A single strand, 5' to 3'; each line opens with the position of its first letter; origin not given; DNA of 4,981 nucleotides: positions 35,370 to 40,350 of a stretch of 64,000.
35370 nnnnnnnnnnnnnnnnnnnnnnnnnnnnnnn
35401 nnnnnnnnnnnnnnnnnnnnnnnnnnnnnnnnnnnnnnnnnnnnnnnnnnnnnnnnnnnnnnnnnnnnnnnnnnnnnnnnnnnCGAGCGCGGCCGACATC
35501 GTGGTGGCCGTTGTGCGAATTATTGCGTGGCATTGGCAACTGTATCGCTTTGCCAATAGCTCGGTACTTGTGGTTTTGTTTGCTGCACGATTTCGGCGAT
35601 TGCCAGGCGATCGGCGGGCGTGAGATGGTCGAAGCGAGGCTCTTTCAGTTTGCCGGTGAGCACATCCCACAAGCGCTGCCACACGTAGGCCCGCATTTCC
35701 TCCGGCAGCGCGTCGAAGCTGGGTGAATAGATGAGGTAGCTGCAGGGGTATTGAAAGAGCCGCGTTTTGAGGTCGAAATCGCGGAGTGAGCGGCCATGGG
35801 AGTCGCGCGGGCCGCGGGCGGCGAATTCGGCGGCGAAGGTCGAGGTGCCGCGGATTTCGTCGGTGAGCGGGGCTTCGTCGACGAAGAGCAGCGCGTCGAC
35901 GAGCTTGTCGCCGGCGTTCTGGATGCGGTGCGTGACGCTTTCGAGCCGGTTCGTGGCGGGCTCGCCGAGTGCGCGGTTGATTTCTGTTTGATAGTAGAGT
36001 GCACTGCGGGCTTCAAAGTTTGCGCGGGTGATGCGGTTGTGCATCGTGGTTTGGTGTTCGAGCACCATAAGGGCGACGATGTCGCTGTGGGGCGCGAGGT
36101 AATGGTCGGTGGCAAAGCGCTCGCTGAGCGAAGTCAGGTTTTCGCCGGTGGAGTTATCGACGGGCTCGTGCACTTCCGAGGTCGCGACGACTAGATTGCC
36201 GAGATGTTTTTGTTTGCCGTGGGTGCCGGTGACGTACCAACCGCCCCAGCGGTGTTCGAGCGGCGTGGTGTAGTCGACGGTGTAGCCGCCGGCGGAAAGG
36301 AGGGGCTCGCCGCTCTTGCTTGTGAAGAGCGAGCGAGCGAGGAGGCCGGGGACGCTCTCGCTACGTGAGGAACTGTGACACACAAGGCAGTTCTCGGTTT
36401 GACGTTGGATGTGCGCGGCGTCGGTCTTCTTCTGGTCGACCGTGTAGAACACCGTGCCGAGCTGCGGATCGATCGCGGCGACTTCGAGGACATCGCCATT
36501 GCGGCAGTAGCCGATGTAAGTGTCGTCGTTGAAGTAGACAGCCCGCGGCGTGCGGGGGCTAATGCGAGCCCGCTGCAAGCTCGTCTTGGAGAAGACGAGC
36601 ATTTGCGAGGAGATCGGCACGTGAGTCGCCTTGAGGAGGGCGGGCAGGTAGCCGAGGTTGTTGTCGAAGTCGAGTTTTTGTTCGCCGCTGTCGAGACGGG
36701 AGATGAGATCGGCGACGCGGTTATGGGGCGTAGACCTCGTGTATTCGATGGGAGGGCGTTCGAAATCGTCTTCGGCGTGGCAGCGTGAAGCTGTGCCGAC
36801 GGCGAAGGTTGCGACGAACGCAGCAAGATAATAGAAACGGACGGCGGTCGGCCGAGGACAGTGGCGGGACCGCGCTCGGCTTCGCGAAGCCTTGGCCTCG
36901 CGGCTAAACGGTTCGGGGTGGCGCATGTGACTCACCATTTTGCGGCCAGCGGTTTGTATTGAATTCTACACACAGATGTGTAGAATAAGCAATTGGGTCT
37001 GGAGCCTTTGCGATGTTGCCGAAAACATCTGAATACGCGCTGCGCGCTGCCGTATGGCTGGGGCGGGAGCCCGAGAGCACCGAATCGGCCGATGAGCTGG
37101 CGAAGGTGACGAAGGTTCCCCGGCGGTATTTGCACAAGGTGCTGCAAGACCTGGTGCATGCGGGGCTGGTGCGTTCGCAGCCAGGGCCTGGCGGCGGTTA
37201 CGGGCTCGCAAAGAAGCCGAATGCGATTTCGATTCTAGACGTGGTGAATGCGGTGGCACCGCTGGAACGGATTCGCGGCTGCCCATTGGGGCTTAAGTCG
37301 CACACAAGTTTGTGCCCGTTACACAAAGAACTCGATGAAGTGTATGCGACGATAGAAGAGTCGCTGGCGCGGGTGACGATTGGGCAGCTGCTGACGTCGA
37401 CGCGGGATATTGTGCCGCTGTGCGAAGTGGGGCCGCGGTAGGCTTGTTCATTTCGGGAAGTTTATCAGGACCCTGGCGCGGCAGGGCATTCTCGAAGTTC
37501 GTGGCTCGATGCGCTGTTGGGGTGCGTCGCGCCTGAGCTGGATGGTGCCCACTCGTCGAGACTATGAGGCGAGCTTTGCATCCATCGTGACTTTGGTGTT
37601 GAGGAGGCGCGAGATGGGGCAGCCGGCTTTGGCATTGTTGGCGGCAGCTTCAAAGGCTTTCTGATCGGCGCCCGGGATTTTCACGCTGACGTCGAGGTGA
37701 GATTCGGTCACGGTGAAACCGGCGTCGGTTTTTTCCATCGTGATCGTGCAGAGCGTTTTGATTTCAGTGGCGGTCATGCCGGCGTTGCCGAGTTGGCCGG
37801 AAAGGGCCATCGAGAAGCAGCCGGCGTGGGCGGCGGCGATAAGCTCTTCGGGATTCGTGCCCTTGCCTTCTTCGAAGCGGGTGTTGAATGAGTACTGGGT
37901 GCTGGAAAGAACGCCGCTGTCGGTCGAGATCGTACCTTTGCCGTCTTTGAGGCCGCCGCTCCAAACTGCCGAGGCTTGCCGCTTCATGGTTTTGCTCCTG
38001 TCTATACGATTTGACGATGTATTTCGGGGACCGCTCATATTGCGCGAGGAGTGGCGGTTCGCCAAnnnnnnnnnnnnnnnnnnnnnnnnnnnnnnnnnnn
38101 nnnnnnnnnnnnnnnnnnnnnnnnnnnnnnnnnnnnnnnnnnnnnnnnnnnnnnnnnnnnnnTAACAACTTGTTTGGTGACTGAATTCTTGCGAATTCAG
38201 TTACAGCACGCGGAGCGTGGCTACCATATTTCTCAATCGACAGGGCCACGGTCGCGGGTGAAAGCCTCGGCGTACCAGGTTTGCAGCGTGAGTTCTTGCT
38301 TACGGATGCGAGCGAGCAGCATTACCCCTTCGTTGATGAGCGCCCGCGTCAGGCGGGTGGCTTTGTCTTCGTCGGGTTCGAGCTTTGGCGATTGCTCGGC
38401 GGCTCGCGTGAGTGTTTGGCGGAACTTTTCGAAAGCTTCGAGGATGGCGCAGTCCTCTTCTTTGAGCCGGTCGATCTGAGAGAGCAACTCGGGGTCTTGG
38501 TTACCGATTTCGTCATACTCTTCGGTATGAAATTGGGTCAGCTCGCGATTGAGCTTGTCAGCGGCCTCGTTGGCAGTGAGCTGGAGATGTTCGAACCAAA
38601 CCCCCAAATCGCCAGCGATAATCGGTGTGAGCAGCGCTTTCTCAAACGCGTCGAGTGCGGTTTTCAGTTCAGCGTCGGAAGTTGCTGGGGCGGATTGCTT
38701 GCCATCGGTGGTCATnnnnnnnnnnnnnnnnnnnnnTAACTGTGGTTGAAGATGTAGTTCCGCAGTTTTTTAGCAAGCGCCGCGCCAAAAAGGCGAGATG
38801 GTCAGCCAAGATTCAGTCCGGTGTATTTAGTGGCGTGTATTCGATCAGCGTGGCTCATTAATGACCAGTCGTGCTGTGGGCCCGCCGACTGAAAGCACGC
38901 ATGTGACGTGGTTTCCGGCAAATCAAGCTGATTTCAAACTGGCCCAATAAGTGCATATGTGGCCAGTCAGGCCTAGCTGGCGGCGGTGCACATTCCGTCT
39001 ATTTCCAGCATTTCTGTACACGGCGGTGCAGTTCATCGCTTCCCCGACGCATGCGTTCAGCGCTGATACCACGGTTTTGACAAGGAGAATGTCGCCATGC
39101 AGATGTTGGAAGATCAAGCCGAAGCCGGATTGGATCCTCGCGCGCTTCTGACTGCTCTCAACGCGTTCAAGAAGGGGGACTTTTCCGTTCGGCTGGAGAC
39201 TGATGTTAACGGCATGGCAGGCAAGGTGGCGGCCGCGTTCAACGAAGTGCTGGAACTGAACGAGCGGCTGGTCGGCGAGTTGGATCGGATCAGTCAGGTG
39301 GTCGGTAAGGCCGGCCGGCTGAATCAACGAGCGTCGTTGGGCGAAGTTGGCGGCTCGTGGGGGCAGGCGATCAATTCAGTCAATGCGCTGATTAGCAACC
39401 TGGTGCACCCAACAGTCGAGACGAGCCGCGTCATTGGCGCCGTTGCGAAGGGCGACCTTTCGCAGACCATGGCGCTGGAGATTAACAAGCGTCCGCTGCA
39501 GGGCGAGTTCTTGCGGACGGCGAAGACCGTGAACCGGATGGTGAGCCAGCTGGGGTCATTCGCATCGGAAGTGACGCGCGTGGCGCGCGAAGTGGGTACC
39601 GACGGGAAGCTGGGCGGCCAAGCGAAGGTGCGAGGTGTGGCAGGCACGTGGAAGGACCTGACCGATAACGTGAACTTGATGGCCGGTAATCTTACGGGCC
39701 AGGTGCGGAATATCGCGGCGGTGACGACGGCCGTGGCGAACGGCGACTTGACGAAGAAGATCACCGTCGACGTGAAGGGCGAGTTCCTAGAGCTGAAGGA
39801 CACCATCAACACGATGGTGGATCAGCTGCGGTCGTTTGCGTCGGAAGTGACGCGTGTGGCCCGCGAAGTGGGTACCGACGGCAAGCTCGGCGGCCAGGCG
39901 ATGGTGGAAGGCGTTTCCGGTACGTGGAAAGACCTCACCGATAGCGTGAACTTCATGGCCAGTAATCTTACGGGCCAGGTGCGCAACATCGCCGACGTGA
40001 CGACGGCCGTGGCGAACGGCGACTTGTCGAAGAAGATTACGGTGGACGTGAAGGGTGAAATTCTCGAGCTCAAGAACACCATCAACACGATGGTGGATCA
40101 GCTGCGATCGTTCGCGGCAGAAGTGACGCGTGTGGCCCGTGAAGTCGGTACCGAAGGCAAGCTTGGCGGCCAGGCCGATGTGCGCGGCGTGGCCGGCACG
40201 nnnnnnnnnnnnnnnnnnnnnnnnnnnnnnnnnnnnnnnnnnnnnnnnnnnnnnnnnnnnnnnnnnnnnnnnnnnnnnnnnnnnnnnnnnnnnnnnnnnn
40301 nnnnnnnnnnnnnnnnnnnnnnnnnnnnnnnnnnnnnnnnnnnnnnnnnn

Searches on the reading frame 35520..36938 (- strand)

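Call 80: search_protein_families(library=pfam, proteins=[window:35520-36938:-], max_evalue=1)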
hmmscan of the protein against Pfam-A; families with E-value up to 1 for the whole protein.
window:35520-36938:- (472 aa): 2 families
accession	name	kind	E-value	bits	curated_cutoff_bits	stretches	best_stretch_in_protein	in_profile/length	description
PF21839.2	DUF6898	-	0.22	11.6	27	1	139-162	3-26/56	Domain of unknown function (DUF6898)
PF20150.5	2EXR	-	0.51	11.9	24.8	0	406-421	2-17/94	2EXR family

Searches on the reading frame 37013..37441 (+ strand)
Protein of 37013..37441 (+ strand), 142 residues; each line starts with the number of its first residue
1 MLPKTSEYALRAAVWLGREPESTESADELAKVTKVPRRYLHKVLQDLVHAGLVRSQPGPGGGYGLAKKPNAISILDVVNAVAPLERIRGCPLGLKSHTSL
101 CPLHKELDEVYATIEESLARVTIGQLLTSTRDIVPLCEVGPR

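Call 80: search_protein_families(library=pfam, proteins=[window:37013-37441:+], max_evalue=1)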
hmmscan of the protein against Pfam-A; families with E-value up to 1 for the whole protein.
window:37013-37441:+ (142 aa): 7 families
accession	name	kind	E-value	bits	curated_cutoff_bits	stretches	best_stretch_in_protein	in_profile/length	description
PF02082.26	Rrf2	-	4.7e-28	98.4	30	1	4-127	3-130/132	Iron-dependent Transcriptional regulator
PF01978.25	TrmB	-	7e-05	23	25.6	1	24-59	23-58/68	Sugar-specific transcriptional regulator TrmB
PF12802.13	MarR_2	-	0.00045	20.8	27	1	11-61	9-58/61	MarR family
PF03444.21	HrcA_DNA-bdg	-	0.00081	19.5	21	1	10-64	10-64/79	Winged helix-turn-helix transcription repressor, HrcA DNA-binding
PF00392.27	GntR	-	0.027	14.6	27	1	27-60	28-61/64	Bacterial regulatory proteins, gntR family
PF04182.18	B-block_TFIIIC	-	0.039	14.5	22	1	25-58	20-53/73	B-block binding subunit of TFIIIC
PF09339.16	HTH_IclR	-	0.094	12.9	22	1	18-57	14-52/52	IclR helix-turn-helix domain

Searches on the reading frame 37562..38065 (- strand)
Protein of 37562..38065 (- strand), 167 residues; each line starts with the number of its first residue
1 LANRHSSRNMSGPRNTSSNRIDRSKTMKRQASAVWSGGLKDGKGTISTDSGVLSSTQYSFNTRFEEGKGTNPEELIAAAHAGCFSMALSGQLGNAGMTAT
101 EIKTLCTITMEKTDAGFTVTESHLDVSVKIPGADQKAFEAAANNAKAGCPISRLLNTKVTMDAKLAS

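Call 9: search_protein_families(library=pfam, proteins=[window:37562-38065:-], max_evalue=0.0001)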
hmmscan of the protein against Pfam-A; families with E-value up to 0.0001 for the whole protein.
window:37562-38065:- (167 aa): 1 family
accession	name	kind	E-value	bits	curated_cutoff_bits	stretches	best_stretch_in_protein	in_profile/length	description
PF02566.24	OsmC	-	1.4e-19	70.8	27.5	1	66-162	2-98/100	OsmC-like protein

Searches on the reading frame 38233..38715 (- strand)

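Call 9: search_protein_families(library=pfam, proteins=[window:38233-38715:-], max_evalue=0.0001)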
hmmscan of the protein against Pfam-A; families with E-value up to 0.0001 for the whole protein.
window:38233-38715:- (160 aa): 0 families

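Call 45: search_protein_families(library=ncbifam, proteins=[window:38233-38715:-], max_evalue=0.01)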
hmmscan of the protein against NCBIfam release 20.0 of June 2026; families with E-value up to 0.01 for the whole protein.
window:38233-38715:- (160 aa): 0 families

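Call 80: search_protein_families(library=pfam, proteins=[window:38233-38715:-], max_evalue=1)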
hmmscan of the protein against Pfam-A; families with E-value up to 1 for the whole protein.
window:38233-38715:- (160 aa): 3 families
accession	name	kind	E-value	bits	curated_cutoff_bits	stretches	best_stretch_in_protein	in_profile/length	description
PF02542.21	YgbB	-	0.055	14.2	26.7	1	7-94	29-115/155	YgbB family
PF25450.1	Rab11-FIP3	-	0.061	14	31.9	1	49-113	53-116/125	Rab11-FIP3-like domain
PF01814.28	Hemerythrin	-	0.22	12.4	25.3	1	49-141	36-120/127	Hemerythrin HHE cation binding domain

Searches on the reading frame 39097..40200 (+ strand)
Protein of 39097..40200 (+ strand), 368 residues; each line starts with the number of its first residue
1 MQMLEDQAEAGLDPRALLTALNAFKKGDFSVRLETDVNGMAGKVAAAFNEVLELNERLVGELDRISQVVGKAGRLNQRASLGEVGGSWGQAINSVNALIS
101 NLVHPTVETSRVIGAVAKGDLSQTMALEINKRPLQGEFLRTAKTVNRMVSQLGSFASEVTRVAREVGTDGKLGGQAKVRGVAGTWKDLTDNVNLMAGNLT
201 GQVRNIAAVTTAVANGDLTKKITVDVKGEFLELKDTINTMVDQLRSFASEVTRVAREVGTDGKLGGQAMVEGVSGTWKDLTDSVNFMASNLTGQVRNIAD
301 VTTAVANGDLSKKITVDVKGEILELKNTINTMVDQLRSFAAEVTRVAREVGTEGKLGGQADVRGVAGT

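Call 74: search_solved_structures(query=window:39097-40200:+, max_evalue=0.00001, show_alignments=1)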
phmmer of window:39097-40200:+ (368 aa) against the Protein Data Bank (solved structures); distinct sequences matched with E-value up to 0.00001: 2.
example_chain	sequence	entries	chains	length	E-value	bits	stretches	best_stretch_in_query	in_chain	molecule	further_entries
9trk_A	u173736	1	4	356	5.7e-124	417.4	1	5-291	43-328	histidine kinase,Gcn4p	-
9trj_A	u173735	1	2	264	2e-75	257.9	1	5-199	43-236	histidine kinase,Gcn4p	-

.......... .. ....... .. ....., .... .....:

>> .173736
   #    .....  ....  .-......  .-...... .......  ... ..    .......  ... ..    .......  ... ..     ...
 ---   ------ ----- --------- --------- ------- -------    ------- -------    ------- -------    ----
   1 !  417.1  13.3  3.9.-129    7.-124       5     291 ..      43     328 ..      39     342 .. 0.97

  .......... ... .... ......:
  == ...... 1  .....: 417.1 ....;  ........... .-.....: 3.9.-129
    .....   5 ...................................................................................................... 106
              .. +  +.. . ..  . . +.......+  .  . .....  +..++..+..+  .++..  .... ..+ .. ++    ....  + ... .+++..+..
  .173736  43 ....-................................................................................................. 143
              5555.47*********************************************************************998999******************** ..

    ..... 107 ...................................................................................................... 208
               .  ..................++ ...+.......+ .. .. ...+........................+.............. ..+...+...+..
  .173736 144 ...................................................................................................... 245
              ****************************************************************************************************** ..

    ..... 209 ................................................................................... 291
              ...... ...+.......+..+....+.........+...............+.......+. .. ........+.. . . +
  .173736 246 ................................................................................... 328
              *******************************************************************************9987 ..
